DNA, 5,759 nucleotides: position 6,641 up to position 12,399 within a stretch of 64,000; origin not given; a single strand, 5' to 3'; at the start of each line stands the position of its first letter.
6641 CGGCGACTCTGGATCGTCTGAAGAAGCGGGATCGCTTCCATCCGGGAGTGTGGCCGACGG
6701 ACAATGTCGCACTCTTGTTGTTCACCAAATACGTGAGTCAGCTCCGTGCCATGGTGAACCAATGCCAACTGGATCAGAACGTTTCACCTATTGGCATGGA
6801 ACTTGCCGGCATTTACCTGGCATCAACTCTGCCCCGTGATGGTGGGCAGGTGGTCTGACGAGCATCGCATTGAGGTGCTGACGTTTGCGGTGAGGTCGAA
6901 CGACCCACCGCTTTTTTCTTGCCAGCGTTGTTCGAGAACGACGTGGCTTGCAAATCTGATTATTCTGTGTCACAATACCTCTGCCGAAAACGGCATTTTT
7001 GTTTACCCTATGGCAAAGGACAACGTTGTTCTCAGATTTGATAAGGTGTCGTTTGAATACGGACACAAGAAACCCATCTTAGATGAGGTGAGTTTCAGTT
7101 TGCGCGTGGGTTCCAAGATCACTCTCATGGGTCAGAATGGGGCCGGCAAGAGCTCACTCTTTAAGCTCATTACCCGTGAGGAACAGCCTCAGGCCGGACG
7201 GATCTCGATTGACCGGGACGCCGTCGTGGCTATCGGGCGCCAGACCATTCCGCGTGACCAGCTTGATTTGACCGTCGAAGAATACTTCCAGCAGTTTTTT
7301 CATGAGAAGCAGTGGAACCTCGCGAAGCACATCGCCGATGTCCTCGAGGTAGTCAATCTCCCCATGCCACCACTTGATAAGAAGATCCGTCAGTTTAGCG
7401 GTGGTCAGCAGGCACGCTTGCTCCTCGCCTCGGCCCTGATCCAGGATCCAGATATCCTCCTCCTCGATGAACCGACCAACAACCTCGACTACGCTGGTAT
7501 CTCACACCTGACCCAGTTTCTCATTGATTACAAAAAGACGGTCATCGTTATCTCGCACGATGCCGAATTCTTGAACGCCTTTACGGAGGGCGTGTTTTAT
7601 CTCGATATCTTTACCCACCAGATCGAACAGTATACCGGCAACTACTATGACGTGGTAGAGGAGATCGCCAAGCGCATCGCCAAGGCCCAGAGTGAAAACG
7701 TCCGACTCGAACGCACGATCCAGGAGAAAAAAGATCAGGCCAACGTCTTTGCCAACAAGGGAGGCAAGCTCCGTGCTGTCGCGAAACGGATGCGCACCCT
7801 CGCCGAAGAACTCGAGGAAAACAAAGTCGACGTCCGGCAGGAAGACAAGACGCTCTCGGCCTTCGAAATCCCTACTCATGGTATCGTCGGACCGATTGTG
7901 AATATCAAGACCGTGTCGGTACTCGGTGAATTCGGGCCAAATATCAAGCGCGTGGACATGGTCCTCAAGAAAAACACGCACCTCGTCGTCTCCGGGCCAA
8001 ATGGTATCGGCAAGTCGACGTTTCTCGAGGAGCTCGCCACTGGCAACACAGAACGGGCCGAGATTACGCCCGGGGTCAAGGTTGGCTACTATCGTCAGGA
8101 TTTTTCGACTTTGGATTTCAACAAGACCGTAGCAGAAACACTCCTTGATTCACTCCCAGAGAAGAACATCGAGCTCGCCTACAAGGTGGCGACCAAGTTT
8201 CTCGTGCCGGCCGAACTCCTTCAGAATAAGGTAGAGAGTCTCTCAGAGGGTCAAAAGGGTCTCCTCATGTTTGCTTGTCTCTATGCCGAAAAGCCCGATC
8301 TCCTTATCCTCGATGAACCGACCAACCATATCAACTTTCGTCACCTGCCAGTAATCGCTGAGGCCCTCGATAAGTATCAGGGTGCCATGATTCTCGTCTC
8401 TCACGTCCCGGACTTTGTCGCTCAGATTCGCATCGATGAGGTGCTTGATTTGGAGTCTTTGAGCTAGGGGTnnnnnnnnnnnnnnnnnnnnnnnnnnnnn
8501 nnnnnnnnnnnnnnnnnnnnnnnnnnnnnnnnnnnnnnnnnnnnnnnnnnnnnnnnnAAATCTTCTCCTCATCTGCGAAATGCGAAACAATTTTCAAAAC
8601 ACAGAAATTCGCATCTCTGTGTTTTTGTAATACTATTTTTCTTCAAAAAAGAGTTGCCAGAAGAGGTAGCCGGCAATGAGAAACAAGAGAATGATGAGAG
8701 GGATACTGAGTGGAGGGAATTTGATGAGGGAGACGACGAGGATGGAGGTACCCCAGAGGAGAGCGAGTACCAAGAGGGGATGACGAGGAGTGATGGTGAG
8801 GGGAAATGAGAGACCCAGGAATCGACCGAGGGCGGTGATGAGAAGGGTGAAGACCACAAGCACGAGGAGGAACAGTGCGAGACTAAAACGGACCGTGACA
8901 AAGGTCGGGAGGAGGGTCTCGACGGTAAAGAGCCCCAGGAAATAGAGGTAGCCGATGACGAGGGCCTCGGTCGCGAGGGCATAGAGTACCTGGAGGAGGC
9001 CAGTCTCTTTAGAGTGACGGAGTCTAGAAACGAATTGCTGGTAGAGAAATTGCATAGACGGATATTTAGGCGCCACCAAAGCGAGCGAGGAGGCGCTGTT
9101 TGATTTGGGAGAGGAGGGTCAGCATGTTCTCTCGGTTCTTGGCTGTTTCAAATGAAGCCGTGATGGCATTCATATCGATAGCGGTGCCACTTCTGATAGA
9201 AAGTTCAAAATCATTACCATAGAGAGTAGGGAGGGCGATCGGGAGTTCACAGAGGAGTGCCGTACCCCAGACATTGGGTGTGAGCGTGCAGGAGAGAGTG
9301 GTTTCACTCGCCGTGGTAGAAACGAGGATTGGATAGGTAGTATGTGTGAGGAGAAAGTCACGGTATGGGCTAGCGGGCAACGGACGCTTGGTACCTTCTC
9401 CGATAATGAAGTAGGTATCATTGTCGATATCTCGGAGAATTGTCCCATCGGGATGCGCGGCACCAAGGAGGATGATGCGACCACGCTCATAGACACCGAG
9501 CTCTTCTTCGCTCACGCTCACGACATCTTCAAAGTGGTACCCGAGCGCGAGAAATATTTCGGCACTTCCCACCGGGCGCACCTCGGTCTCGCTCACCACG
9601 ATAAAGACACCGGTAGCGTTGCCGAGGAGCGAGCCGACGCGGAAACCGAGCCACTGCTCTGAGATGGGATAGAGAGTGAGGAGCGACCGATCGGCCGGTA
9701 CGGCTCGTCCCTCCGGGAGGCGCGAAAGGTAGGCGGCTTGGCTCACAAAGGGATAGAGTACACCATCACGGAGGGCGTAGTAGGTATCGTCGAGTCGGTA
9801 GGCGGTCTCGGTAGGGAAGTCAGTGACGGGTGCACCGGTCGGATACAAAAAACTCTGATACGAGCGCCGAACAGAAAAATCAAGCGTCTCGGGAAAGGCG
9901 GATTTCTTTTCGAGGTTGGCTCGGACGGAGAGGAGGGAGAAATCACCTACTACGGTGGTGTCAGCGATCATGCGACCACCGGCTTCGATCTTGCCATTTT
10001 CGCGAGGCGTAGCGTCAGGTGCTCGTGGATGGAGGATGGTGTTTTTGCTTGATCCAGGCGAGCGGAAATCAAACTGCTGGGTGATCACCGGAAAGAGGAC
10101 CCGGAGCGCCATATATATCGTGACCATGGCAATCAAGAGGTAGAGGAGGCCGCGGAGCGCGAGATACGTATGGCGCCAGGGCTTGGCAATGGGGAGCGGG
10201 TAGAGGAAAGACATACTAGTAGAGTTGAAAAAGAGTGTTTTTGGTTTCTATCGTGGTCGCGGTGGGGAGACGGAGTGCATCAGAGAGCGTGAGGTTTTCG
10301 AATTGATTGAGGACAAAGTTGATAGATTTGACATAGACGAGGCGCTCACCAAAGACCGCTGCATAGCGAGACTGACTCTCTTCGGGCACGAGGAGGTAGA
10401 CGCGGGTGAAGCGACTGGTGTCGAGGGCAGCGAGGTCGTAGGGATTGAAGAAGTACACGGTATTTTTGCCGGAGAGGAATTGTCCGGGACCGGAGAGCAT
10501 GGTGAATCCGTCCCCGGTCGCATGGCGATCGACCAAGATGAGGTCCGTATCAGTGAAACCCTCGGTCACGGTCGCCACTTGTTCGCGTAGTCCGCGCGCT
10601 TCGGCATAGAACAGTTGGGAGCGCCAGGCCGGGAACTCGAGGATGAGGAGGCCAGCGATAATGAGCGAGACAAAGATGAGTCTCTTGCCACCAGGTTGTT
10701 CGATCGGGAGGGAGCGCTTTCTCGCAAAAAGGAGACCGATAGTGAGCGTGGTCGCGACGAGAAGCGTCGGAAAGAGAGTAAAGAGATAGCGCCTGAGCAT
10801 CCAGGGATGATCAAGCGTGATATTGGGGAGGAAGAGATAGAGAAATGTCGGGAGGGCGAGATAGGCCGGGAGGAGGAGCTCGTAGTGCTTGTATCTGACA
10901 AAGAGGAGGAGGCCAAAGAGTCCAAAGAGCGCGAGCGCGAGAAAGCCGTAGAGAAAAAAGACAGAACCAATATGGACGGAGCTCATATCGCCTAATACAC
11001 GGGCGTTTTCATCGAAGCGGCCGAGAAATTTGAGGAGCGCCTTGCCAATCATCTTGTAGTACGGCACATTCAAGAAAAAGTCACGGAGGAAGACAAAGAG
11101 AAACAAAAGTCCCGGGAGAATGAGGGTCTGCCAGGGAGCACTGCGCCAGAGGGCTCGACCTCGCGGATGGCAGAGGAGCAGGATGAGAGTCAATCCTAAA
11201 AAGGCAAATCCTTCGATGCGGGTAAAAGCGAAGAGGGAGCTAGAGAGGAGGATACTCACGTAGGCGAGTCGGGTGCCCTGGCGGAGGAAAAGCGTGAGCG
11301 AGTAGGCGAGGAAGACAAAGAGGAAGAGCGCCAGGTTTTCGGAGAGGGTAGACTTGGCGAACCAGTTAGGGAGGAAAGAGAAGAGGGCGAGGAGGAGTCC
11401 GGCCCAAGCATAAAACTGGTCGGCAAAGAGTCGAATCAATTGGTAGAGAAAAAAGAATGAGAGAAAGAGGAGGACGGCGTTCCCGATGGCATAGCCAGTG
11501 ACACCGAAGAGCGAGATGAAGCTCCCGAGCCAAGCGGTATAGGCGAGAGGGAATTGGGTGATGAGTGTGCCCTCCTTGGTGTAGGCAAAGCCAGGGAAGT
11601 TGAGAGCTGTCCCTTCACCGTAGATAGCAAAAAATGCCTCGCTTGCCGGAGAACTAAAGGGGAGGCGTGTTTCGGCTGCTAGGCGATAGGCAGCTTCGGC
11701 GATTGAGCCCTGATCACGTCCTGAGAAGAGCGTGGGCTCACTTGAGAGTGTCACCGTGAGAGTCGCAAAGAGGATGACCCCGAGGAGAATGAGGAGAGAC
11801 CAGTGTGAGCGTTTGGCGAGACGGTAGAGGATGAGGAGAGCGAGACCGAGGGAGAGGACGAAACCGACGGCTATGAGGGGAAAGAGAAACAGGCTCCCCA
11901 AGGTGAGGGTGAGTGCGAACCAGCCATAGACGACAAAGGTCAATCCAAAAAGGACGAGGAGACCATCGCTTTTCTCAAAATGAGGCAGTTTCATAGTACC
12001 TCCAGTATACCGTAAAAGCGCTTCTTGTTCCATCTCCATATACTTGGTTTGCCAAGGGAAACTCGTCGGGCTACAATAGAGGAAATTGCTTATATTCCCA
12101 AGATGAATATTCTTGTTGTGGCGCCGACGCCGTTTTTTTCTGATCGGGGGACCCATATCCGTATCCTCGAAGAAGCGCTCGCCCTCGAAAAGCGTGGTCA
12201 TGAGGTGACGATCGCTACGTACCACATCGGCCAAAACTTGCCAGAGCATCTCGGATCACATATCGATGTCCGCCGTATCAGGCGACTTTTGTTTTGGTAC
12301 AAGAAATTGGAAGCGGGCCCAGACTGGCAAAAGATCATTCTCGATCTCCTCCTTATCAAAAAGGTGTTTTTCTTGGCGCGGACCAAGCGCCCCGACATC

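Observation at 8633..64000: A roughly 50 kb glycan mega-locus dominated by the lipid-phosphate-sugar / GT-C route rather than a classical Wzy O-antigen layout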

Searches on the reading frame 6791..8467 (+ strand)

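Call 8: search_protein_families(library=pfam, proteins=[window:6791-8467:+], max_evalue=0.01)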
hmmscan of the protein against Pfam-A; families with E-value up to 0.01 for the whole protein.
window:6791-8467:+ (558 aa): 24 families
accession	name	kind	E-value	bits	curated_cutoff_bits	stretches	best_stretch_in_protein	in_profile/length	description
PF00005.33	ABC_tran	-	1.3e-45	155.8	25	2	97-230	1-137/137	ABC transporter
PF13304.12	AAA_21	-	1.5e-18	68.3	27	2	199-262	235-304/304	AAA domain, putative AbiEii toxin, Type IV TA system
PF02463.25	SMC_N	-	1.8e-09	37.8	40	0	200-264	135-205/220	RecF/RecN/SMC N terminal domain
PF03193.22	RsgA_GTPase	-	6.7e-09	36.2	30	2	344-420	61-132/174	RsgA GTPase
PF13401.12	AAA_22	-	1.3e-07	32.4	27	1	395-509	5-92/130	AAA domain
PF13191.12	AAA_16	-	3.9e-06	27.9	32.6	0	396-456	25-83/167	AAA ATPase domain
PF13476.12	AAA_23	-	1.6e-05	26.1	27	0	399-431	23-55/201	AAA domain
PF13555.12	AAA_29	-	1.8e-05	24.8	27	0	392-412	19-39/61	P-loop containing region of AAA domain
PF20720.3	nSTAND3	-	4.6e-05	23.6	27.2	1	386-418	8-40/155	Novel STAND NTPase 3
PF25201.1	nSTAND6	-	0.00015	22.2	27.7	0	385-420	8-43/148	Novel STAND NTPase 6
PF13479.12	AAA_24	-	0.00027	21.3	27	0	395-415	2-22/195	AAA domain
PF12848.13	ABC_tran_Xtn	-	0.00033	21.1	25.9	1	272-347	2-76/85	ABC transporter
PF13173.12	AAA_14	-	0.00039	20.8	27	0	396-420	3-27/129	AAA domain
PF06414.18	Zeta_toxin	-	0.00065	19.6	22.3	1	112-148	21-57/199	Zeta toxin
PF13175.12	AAA_15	-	0.00095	19.3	32.1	0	388-415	17-43/374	AAA ATPase domain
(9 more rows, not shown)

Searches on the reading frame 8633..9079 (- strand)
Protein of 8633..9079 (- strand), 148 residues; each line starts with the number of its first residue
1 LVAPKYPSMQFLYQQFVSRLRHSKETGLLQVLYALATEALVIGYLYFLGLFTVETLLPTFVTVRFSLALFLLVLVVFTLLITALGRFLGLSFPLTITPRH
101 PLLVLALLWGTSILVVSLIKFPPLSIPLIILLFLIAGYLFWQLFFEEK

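Call 4: search_protein_families(library=pfam, proteins=[window:8633-9079:-], max_evalue=0.01)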
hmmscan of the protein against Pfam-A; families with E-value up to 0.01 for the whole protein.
window:8633-9079:- (148 aa): 0 families

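Call 79: search_protein_families(library=ncbifam, proteins=[window:8633-9079:-], max_evalue=0.001)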
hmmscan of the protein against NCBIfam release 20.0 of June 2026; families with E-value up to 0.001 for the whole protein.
window:8633-9079:- (148 aa): 0 families

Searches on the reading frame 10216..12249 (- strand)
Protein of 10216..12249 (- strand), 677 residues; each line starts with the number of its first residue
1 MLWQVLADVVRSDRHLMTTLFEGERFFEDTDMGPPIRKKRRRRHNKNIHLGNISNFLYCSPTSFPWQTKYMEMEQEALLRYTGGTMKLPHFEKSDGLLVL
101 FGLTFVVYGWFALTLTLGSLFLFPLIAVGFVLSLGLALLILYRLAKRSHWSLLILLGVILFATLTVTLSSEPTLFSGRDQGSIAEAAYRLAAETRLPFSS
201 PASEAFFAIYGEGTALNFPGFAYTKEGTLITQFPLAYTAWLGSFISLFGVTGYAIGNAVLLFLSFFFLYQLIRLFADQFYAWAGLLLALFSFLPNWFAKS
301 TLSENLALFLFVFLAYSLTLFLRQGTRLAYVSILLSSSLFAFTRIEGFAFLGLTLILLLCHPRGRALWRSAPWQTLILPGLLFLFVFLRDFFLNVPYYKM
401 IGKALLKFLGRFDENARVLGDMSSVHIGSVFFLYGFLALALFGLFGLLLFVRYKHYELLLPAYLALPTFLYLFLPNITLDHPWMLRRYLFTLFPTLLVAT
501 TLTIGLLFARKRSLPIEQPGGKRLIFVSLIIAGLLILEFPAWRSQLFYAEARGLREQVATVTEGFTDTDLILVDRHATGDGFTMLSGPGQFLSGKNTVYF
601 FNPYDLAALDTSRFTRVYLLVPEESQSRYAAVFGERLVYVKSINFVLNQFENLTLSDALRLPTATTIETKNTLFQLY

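Call 3: search_protein_families(library=pfam, proteins=[window:10216-12249:-], max_evalue=0.01)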
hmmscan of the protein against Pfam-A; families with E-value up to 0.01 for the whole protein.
window:10216-12249:- (677 aa): 0 families

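Call 9: search_protein_families(library=ncbifam, proteins=[window:10216-12249:-], max_evalue=0.01)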
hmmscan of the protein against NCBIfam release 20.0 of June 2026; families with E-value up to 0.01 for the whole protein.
window:10216-12249:- (677 aa): 1 family
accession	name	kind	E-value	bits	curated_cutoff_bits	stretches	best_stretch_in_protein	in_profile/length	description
NF047440.1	LA3751_2_3_fam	subfamily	7.3e-05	21.8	200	1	220-501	68-352/460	LA_3751/LA_3752 family putative glycosyltransferase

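Call 46: find_homologous_proteins(query=window:10216-12033:-, max_evalue=0.001)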
Query window:10216-12033:- (605 aa): 494 proteins with E <= 0.001 among 8000 candidates; the best 120 are listed.
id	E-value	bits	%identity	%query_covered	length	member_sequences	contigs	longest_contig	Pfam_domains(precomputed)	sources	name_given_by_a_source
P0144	0.0e+0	1269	100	98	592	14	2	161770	-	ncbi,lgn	-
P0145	0.0e+0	1033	80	98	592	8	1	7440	-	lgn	-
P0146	3.8e-240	817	67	98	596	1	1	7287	-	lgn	-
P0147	2.2e-238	811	63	100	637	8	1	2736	-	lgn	-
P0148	1.4e-236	805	65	98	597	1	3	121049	-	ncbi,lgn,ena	-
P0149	2.4e-236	804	65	98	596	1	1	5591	-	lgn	-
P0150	4.9e-236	803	63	100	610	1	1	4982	-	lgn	-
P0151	1.9e-235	801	63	99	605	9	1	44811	-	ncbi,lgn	-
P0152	3.3e-234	797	64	98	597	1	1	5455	-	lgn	-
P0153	4.0e-234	797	87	72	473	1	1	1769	-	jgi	jgi:hypothetical protein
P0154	5.2e-232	790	63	98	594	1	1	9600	-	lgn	-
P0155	7.8e-232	789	64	98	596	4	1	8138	-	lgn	-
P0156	3.4e-231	787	63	98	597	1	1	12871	-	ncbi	ncbi:MAG: hypothetical protein WA082_02225 [Candidatus Moraniibacteriota bacterium]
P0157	4.3e-231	787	63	98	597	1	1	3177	-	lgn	-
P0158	6.6e-230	783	64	98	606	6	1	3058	-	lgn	-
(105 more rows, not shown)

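Call 52: search_solved_structures(query=A3, max_evalue=10)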
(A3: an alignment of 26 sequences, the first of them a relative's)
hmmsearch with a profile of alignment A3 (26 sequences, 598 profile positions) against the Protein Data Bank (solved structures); distinct sequences matched with E-value up to 10: 0.

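Call 55: search_protein_families(library=pfam, alignment_id=A3, max_evalue=0.1)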
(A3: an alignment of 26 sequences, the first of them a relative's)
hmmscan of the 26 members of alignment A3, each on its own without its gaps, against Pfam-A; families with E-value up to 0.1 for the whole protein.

A. member 1, P0144 (592 aa): 0 families

B. families by the number of members that match (of 26 scanned): 2 families
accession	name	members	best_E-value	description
PF00525.23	Crystallin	2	0.071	Alpha crystallin A chain, N terminal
PF13231.12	PMT_2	1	0.0074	Dolichyl-phosphate-mannose-protein mannosyltransferase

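Call 90: search_protein_families(library=ncbifam, alignment_id=A3, max_evalue=0.01)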
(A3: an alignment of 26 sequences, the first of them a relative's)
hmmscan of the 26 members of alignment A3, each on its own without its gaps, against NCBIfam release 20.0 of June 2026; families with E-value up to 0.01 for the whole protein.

A. member 1, P0144 (592 aa): 1 family
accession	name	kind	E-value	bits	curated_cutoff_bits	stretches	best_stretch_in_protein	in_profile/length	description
NF047440.1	LA3751_2_3_fam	subfamily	3.7e-05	22.8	200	1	135-416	68-352/460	LA_3751/LA_3752 family putative glycosyltransferase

B. families by the number of members that match (of 26 scanned): 1 family
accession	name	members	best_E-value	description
NF047440.1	LA3751_2_3_fam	16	3.4e-16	LA_3751/LA_3752 family putative glycosyltransferase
